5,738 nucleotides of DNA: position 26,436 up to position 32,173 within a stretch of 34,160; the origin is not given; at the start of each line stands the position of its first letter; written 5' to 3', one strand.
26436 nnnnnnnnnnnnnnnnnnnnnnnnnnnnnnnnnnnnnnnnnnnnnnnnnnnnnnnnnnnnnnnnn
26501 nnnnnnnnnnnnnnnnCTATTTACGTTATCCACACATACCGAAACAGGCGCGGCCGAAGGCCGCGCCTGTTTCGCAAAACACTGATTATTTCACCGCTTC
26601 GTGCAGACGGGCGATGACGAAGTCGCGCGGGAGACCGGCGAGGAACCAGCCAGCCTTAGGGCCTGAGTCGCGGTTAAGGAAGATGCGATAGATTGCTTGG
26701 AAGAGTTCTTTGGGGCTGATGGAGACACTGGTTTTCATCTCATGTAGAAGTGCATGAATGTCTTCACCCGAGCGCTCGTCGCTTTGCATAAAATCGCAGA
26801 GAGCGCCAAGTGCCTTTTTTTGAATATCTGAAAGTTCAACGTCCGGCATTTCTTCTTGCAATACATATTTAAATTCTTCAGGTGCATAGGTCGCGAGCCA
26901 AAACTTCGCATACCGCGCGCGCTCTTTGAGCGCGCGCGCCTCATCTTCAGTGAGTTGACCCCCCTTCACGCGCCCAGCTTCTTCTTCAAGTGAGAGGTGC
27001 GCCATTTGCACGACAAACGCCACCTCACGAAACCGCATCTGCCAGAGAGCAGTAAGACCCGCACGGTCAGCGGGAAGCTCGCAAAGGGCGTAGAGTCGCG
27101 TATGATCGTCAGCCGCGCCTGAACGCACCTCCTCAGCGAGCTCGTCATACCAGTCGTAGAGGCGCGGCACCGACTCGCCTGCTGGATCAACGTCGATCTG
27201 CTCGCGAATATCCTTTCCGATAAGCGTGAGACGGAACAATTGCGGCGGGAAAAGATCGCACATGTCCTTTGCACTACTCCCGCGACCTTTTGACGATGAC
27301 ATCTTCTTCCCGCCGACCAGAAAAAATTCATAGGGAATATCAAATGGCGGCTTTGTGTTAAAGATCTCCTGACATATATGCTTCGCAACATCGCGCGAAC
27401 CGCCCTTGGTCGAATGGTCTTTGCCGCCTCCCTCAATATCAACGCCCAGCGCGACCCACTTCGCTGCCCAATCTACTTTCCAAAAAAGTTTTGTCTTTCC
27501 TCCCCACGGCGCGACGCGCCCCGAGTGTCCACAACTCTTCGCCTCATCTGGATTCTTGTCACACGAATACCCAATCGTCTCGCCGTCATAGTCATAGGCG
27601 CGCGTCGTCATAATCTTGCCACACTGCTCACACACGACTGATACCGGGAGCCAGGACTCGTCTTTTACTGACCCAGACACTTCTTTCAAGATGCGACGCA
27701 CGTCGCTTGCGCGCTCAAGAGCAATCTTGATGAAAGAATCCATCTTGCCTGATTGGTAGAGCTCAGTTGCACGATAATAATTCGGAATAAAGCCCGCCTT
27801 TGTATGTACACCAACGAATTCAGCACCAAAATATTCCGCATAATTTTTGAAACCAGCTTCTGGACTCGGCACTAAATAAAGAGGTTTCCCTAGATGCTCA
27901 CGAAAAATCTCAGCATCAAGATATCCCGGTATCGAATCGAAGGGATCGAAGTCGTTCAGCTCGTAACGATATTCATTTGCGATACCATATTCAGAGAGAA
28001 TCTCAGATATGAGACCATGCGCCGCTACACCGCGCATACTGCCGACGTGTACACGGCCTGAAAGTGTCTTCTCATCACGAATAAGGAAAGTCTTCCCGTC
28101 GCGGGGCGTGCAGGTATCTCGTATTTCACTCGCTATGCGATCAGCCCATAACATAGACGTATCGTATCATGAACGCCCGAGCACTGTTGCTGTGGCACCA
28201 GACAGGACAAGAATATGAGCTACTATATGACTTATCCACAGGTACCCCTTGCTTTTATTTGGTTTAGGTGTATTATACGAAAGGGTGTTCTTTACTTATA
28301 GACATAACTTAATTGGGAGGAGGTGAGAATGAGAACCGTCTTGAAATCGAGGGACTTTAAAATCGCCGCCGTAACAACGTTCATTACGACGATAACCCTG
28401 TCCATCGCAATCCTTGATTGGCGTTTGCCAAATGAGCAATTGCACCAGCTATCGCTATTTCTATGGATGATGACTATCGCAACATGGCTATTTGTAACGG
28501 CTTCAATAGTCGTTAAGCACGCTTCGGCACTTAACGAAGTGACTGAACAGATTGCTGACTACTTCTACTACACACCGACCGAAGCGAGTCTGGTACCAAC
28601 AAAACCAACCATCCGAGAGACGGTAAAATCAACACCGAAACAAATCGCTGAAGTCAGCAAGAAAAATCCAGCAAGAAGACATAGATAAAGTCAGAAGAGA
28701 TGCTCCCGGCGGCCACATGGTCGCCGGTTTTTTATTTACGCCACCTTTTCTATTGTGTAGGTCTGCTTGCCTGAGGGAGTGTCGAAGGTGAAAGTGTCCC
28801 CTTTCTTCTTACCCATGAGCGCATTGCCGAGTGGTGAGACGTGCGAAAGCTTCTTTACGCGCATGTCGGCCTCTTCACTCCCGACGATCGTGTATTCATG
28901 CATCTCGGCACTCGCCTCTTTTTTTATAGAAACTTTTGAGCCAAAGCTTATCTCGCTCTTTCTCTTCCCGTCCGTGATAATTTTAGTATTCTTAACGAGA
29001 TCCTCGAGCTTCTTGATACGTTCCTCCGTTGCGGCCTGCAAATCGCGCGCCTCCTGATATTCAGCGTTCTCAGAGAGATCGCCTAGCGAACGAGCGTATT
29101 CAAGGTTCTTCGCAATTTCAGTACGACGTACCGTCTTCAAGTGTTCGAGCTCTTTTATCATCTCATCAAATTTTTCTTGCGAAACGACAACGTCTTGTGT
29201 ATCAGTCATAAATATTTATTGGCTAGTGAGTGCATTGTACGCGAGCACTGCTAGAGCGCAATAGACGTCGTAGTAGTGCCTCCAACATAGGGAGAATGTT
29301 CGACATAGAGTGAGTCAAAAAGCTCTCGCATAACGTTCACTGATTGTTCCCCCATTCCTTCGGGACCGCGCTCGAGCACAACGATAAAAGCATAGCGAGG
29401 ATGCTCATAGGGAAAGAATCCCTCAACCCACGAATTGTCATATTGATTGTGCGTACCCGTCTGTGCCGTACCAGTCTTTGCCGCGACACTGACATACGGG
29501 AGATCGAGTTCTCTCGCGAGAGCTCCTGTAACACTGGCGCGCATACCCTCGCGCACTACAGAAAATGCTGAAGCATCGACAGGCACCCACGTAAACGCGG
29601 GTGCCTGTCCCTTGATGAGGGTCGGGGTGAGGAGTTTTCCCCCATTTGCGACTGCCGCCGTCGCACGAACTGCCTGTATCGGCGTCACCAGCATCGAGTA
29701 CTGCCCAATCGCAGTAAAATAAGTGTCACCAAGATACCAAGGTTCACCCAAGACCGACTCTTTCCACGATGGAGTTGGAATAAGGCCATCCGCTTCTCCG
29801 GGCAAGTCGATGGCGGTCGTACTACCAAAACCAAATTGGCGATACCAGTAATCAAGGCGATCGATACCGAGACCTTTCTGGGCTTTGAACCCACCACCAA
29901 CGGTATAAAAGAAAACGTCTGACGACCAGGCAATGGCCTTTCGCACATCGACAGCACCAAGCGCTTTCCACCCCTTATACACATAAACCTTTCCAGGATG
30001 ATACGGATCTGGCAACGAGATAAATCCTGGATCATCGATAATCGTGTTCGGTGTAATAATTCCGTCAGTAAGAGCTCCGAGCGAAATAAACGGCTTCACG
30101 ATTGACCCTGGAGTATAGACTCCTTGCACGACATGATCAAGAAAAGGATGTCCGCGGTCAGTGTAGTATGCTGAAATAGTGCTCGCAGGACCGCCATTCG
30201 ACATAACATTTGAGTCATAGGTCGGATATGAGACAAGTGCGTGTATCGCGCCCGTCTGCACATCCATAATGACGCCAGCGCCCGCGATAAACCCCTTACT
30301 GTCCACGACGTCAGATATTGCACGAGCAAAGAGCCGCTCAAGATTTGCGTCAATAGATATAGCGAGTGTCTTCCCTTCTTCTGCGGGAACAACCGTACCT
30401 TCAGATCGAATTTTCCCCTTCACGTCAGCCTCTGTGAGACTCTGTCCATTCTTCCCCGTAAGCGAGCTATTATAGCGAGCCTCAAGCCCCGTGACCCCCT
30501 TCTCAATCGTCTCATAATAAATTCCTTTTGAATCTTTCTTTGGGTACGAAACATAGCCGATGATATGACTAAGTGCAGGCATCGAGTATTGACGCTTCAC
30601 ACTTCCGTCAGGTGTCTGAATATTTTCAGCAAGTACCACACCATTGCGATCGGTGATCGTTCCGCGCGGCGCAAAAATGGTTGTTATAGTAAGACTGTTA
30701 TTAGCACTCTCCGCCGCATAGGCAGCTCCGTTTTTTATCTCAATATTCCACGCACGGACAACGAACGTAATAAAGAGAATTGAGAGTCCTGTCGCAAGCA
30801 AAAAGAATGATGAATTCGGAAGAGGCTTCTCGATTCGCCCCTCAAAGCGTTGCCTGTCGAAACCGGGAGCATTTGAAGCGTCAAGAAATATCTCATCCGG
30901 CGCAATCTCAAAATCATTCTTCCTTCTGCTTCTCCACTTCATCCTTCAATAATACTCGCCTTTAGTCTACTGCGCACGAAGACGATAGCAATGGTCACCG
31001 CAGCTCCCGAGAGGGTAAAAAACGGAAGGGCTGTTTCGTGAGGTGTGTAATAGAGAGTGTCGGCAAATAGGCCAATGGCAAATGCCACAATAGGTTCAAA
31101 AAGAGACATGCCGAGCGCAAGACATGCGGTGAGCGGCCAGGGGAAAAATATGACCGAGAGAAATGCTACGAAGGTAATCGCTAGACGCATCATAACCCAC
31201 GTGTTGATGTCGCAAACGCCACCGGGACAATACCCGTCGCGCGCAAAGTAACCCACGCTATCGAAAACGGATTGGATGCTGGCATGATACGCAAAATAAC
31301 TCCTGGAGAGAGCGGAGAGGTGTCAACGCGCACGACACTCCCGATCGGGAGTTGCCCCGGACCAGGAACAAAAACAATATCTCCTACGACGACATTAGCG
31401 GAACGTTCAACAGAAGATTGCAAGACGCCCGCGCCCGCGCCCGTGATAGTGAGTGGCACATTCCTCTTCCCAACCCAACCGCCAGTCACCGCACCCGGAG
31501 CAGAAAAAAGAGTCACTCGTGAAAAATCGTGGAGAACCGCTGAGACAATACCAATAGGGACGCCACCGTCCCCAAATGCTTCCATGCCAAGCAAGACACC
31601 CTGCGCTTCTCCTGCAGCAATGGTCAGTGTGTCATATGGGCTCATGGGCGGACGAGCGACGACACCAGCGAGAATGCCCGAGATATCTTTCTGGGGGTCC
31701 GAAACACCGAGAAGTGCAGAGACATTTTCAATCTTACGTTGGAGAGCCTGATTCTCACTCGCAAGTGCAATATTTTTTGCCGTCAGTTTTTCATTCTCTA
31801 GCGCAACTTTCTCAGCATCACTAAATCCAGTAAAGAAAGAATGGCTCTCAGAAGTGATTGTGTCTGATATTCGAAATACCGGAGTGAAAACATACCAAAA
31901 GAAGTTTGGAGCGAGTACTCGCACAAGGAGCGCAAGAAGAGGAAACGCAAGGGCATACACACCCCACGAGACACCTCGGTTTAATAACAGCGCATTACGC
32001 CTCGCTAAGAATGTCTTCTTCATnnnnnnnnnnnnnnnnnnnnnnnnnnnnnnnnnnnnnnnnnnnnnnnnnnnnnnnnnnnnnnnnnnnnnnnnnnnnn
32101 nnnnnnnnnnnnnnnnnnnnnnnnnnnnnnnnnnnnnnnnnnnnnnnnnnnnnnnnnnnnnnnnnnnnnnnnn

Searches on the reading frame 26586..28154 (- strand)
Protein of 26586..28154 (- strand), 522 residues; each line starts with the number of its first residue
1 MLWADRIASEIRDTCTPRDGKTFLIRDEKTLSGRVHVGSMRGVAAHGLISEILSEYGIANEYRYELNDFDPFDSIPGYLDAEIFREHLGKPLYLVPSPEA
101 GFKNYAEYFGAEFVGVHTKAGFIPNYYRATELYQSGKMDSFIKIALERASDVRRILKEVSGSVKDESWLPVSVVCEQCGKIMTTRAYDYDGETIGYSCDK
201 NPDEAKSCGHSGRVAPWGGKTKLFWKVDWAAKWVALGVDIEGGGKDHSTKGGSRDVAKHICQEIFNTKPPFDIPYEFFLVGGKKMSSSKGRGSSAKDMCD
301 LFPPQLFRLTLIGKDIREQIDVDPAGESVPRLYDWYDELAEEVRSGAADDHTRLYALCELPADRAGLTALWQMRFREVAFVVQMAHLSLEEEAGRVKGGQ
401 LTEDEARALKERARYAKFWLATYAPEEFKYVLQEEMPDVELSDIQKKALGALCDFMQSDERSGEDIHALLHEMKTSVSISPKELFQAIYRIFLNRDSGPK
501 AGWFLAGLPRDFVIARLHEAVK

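Call 8: search_protein_families(library=pfam, proteins=[window:26586-28154:-], max_evalue=0.001)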
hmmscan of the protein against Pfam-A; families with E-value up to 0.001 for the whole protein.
window:26586-28154:- (522 aa): 1 family
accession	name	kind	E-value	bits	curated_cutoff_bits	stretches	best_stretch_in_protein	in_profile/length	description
PF01921.24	tRNA-synt_1f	-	2.6e-84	283.6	27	1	2-352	2-351/360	tRNA synthetases class I (K)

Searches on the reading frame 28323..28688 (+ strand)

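Call 8: search_protein_families(library=pfam, proteins=[window:28323-28688:+], max_evalue=0.001)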
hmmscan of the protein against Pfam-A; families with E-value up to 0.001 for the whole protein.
window:28323-28688:+ (121 aa): 1 family
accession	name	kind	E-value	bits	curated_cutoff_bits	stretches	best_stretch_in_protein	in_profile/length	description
PF00115.25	COX1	-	0.00017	21.1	34.8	1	14-82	127-194/436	Cytochrome C and Quinol oxidase polypeptide I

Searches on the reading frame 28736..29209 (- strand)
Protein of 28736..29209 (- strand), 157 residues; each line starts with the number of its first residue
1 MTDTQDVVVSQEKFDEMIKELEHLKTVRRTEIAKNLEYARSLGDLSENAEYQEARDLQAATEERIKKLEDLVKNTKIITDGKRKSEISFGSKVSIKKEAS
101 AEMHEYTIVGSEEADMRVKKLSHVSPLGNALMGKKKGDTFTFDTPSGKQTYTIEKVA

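Call 8: search_protein_families(library=pfam, proteins=[window:28736-29209:-], max_evalue=0.001)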
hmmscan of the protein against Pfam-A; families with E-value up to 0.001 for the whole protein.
window:28736-29209:- (157 aa): 2 families
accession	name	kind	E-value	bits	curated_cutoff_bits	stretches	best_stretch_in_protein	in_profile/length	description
PF01272.25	GreA_GreB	-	3.1e-25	88.4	26.9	1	84-156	3-75/77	Transcription elongation factor, GreA/GreB, C-term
PF03449.20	GreA_GreB_N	-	1.5e-22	80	24.5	1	8-77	2-71/71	Transcription elongation factor, N-terminal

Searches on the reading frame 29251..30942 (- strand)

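Call 8: search_protein_families(library=pfam, proteins=[window:29251-30942:-], max_evalue=0.001)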
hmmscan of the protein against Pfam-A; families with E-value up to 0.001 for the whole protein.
window:29251-30942:- (563 aa): 3 families
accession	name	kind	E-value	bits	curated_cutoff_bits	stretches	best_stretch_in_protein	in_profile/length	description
PF00905.27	Transpeptidase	-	1.8e-55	188.7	22.1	1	221-541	1-297/299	Penicillin binding protein transpeptidase domain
PF03717.20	PBP_dimer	-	3.1e-13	51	24.4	1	114-181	105-178/180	Penicillin-binding Protein dimerisation domain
PF21922.1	PBP_dimer_2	-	1.1e-05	26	27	1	93-168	1-64/83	Penicillin binding protein A dimerisation domain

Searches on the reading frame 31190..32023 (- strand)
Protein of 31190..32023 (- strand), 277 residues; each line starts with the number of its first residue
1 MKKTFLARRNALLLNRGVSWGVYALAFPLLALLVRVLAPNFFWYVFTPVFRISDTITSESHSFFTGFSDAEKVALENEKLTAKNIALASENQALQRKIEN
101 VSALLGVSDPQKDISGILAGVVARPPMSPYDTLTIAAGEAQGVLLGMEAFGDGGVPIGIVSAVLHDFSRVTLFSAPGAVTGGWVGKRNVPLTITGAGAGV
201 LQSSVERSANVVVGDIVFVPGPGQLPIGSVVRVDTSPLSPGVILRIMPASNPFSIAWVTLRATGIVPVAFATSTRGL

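Call 8: search_protein_families(library=pfam, proteins=[window:31190-32023:-], max_evalue=0.001)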
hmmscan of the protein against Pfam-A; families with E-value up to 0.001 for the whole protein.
window:31190-32023:- (277 aa): 1 family
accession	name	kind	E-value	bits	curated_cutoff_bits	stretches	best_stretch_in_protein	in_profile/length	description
PF04085.20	MreC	-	1.1e-11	45.2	28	1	121-259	1-144/147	Rod shape-determining protein MreC, barrel core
